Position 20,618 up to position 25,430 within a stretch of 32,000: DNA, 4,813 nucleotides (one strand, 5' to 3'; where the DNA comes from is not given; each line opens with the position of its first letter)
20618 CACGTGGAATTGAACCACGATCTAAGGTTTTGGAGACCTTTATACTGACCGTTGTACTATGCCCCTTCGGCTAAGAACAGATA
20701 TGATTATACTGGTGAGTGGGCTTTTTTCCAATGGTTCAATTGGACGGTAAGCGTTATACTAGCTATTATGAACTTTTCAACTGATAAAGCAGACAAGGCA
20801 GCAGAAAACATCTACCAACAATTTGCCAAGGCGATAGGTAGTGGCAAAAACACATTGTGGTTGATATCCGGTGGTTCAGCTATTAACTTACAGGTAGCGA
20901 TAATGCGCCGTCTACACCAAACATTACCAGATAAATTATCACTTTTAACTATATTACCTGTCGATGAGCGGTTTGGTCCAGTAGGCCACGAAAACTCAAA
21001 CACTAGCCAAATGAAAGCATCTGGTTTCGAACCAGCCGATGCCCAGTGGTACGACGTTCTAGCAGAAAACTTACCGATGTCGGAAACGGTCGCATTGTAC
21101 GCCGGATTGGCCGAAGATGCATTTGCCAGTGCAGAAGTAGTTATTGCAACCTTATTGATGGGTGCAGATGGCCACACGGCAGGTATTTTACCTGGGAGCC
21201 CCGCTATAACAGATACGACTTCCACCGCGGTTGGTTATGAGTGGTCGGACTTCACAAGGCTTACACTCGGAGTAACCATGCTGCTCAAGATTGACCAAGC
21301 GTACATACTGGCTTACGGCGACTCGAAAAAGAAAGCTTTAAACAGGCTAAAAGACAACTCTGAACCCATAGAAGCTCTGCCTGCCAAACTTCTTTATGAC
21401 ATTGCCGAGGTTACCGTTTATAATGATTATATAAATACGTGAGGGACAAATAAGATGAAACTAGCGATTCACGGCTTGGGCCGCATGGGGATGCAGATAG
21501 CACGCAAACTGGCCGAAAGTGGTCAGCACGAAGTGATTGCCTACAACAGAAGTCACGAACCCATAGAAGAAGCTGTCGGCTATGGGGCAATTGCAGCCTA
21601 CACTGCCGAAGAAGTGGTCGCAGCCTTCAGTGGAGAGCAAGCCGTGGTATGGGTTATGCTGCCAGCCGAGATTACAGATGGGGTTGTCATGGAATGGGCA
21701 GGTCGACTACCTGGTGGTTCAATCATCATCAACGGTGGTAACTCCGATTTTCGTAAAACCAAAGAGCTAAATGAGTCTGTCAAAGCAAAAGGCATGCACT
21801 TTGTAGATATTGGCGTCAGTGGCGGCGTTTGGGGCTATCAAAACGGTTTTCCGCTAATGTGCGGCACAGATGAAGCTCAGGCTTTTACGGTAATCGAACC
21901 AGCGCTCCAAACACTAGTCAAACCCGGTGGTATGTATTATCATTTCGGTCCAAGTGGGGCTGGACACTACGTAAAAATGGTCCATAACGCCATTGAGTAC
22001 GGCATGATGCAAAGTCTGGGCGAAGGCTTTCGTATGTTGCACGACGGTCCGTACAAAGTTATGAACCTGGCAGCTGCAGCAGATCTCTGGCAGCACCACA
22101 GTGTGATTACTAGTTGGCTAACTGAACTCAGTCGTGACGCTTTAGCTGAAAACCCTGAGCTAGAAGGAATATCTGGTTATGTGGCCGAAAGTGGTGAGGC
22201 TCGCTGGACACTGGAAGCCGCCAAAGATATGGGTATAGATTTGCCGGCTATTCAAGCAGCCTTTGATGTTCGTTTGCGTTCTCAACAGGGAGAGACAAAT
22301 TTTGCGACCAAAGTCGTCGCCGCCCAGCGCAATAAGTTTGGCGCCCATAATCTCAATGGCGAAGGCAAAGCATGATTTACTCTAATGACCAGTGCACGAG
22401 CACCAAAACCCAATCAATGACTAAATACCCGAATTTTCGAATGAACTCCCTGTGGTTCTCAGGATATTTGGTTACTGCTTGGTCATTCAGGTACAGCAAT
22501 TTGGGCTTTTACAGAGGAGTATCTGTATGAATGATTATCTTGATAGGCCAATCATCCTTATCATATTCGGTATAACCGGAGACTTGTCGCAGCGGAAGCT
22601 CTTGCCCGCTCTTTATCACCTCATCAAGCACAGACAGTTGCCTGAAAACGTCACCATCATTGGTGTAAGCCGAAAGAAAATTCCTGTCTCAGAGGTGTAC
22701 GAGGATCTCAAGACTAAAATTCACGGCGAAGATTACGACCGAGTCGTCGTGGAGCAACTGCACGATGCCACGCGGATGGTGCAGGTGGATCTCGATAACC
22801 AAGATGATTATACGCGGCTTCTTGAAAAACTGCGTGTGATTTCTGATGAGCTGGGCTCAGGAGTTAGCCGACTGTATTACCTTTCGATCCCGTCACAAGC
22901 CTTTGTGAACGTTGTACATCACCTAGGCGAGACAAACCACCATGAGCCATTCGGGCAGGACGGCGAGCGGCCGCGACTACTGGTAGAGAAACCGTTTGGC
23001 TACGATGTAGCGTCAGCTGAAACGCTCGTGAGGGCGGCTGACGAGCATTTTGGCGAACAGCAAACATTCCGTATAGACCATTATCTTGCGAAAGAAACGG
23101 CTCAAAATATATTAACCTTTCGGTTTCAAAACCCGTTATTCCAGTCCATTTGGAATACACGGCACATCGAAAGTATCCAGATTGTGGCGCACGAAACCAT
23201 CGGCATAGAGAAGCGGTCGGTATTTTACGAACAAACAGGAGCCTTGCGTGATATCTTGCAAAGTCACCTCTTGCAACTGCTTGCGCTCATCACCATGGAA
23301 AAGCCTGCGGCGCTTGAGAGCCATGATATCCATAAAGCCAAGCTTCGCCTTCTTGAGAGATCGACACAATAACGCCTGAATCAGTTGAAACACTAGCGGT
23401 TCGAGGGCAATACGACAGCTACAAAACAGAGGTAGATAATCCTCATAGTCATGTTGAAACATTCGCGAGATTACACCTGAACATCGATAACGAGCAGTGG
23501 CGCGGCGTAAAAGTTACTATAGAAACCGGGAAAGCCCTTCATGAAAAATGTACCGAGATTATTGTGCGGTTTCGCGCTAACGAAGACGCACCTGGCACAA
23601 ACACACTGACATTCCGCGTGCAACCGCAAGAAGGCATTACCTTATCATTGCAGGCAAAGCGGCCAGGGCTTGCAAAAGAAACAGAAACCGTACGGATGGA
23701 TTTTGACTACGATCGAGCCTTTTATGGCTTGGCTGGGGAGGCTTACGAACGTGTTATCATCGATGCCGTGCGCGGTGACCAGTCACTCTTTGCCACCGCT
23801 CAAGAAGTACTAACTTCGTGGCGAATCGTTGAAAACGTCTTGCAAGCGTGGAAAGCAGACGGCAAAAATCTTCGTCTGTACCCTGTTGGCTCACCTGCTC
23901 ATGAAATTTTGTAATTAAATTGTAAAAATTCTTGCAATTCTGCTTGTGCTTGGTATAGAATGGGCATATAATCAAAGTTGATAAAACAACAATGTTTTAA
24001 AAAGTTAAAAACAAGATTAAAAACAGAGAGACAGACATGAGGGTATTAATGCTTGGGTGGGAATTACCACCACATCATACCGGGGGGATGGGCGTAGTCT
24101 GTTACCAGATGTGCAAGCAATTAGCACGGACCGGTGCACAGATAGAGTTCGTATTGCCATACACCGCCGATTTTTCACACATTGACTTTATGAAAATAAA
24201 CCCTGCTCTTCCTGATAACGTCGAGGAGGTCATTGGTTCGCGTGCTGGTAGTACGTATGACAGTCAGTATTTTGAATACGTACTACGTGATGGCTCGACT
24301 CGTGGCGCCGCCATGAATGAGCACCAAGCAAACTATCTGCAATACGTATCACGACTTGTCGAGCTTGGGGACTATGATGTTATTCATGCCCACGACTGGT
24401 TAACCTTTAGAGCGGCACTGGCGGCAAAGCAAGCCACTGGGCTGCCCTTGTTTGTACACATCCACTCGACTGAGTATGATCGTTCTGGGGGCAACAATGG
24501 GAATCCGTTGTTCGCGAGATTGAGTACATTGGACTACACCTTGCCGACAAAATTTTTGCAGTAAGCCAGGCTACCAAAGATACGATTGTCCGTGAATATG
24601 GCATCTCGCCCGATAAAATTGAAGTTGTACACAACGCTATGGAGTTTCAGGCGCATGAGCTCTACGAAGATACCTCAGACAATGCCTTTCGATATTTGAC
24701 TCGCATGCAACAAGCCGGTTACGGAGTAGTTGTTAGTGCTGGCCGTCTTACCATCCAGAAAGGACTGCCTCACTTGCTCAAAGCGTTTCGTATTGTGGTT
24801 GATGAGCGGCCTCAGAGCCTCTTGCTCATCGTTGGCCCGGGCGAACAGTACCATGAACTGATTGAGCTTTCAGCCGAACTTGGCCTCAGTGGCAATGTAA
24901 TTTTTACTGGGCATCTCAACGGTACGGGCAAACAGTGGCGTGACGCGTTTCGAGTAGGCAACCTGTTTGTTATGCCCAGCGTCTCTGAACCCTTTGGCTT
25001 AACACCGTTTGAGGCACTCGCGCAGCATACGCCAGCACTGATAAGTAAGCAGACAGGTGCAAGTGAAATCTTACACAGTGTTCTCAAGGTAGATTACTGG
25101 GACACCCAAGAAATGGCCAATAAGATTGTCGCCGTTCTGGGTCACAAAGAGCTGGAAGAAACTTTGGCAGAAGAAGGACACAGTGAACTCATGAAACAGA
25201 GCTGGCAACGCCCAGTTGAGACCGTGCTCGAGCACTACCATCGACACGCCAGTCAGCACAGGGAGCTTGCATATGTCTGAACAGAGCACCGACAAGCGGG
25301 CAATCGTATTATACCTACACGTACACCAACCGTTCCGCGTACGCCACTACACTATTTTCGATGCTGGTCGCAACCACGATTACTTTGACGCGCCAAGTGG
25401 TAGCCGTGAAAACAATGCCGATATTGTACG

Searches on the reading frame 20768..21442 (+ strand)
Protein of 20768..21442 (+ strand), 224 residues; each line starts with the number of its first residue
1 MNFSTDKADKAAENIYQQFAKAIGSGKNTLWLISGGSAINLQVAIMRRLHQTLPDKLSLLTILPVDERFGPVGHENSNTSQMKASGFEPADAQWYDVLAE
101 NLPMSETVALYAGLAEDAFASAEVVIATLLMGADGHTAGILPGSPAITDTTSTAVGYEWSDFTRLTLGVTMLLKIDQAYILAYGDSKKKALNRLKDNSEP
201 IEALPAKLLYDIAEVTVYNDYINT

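Call 7: search_protein_families(library=pfam, proteins=[window:20768-21442:+], max_evalue=0.1)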
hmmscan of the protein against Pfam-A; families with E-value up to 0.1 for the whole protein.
window:20768-21442:+ (224 aa): 1 family
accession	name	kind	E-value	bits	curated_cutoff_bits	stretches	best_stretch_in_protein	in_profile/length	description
PF01182.26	Glucosamine_iso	-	3.4e-22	79.8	27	1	7-210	6-217/225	Glucosamine-6-phosphate isomerases/6-phosphogluconolactonase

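Call 21: find_related_loci(query=window:20768-21442:+, collection=genome_contigs, flank=10000)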
Query window:20768-21442:+ (224 aa) in genome_contigs; peptide patterns used: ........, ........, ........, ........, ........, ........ (x = any residue, [..] = any of these).
600 stretches matched a pattern (row limit reached: there are more); 326 encode a relative of the query (tblastn E <= 1e-3); the best 80 are kept; 80 distinct loci.
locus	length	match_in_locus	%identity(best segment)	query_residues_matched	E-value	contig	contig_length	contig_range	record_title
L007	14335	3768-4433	50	1-222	1e-70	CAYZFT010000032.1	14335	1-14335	MAG TPA_asm: uncultured Candidatus Saccharibacteria bacterium isolate SRP342105_co1_26 genome assembly, contig: NODE_571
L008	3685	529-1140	40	13-222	2e-41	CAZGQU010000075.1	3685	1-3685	MAG TPA_asm: uncultured Candidatus Saccharibacteria bacterium isolate SRP144015_co1_132 genome assembly, contig: NODE_99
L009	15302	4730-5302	39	26-222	2e-35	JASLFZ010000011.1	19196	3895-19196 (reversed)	MAG: Candidatus Saccharimonadales bacterium isolate SHSU.bins.393 k141_689711, whole genome shotgun sequence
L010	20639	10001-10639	34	3-220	1e-29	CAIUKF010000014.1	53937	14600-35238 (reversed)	uncultured bacterium isolate MJ110802A_bin-329 genome assembly, contig: bin-329:14/18, whole genome shotgun sequence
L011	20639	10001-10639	34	3-220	8e-30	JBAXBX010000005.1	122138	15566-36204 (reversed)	MAG: Candidatus Saccharibacteria bacterium isolate ELA178 MAG178_5, whole genome shotgun sequence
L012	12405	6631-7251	33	9-220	1e-26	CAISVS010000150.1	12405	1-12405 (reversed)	uncultured bacterium isolate MJ111018A_bin-779 genome assembly, contig: bin-779:150/153, whole genome shotgun sequence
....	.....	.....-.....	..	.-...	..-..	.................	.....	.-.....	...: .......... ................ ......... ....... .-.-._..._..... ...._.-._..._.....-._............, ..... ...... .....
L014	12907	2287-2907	28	27-218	3e-13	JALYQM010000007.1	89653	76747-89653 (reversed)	MAG: bacterium isolate MDV bin63 SD1454-56_k127_271201, whole genome shotgun sequence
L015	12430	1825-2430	29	27-220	5e-13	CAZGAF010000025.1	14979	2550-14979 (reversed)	MAG TPA_asm: uncultured Candidatus Saccharibacteria bacterium isolate SRP170004_co1_518 genome assembly, contig: NODE_62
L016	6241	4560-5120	30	10-191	2e-11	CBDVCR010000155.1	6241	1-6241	MAG TPA_asm: uncultured bacterium isolate SRR22302368_binner23_Refined_11 genome assembly, contig: ERZ25747235.7339, who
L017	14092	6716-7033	34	124-222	3e-10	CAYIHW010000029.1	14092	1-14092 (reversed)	MAG TPA_asm: uncultured Candidatus Saccharibacteria bacterium isolate ERP119705_co23_139 genome assembly, contig: NODE_4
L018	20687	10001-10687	26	1-218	4e-10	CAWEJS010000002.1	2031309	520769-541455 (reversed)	MAG: uncultured Acidobacteriota bacterium isolate MFD05942.bin.1.7 genome assembly, contig: contig_756, whole genome sho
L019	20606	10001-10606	28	25-220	4e-10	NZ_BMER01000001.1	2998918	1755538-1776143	Parapedobacter pyrenivorans strain CGMCC 1.12195 sequence01, whole genome shotgun sequence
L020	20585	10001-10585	29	1-206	6e-10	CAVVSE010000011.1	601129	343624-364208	MAG: uncultured Acidimicrobiia bacterium isolate MFD02840.bin.2.106 genome assembly, contig: contig_43772, whole genome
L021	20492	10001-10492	30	65-220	9e-10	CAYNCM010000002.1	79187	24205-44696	MAG TPA_asm: uncultured Planctomycetaceae bacterium isolate SRP141376_co4_294 genome assembly, contig: NODE_526_length_7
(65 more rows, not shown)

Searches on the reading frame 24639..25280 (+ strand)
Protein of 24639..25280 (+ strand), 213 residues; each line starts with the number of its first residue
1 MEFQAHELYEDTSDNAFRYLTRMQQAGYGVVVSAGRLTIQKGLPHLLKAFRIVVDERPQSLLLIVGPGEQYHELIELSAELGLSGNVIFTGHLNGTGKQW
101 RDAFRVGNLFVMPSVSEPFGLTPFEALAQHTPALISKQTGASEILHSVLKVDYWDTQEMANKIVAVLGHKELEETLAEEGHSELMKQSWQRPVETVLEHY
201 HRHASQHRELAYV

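Call 72: search_protein_families(library=pfam, proteins=[window:24639-25280:+], max_evalue=0.001)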
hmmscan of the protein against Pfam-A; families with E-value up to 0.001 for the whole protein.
window:24639-25280:+ (213 aa): 4 families
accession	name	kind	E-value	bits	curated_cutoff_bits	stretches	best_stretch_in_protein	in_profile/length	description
PF00534.26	Glycos_transf_1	-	5.8e-25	88.2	26.4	1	29-180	16-169/172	Glycosyl transferases group 1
PF13692.12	Glyco_trans_1_4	-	1e-21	78.1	27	1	30-167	3-140/142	Glycosyl transferases group 1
PF20706.3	GT4-conflict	-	5.1e-15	55.8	26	1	31-210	200-368/385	Family 4 Glycosyltransferase in conflict systems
PF00982.27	Glyco_transf_20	-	1.1e-05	24.8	32.5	0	103-185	368-456/473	Glycosyltransferase family 20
